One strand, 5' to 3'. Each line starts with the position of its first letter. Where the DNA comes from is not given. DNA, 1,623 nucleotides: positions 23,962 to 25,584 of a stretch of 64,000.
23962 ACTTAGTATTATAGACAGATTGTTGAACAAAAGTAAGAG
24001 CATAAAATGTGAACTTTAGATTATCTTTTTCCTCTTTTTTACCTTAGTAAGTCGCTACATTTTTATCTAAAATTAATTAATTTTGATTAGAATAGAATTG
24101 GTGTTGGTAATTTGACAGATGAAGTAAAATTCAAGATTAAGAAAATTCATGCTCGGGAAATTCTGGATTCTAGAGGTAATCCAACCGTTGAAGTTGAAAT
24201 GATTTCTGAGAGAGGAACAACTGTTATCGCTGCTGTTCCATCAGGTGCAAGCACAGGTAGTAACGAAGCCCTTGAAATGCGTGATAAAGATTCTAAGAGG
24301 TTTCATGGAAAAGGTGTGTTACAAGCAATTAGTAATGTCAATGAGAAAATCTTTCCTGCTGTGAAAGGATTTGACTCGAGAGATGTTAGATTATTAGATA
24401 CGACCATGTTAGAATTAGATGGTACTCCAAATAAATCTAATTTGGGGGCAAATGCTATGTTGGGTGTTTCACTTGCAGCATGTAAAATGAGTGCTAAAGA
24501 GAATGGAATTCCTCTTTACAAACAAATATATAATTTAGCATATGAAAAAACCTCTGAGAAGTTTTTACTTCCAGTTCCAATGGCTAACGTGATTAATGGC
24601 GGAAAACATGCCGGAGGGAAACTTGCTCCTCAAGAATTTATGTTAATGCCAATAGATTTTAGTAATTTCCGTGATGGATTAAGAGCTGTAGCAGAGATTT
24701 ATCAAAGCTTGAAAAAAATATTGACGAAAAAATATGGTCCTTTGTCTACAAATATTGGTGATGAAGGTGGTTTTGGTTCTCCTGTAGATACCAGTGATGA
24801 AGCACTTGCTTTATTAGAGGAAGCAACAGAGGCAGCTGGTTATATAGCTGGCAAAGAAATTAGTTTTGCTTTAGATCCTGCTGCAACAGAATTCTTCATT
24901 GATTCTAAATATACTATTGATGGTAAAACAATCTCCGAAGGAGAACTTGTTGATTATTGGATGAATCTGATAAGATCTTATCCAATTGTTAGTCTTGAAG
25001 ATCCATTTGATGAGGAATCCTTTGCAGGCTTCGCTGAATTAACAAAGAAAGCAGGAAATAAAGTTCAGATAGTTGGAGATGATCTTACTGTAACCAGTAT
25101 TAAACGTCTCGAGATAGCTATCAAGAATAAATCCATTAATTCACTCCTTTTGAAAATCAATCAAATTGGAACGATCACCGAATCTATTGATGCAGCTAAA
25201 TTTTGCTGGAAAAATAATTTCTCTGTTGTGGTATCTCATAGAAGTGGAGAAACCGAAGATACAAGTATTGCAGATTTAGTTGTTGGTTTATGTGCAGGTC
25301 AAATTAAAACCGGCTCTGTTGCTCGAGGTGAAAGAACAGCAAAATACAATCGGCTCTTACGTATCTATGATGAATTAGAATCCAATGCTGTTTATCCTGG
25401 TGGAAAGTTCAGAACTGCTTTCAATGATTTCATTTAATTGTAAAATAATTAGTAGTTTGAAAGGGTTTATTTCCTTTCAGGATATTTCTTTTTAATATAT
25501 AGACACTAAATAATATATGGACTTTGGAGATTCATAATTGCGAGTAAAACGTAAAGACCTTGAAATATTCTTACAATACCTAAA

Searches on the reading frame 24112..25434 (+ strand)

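Call 56: search_protein_families(library=pfam, proteins=[window:24112-25434:+], max_evalue=0.01)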
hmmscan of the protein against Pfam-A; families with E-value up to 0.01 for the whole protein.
window:24112-25434:+ (441 aa): 4 families
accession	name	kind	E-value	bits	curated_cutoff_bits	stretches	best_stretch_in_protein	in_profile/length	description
PF00113.28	Enolase_C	-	4.2e-110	368.1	21.5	1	151-435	2-294/296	Enolase, C-terminal TIM barrel domain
PF03952.21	Enolase_N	-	4e-55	186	35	1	9-138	1-130/131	Enolase, N-terminal domain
PF13378.12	MR_MLE_C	-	4.5e-05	23.7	29.4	1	283-375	63-153/219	Enolase C-terminal domain-like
PF07476.17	MAAL_C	-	0.0017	18.1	27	1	296-395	111-216/249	Methylaspartate ammonia-lyase C-terminus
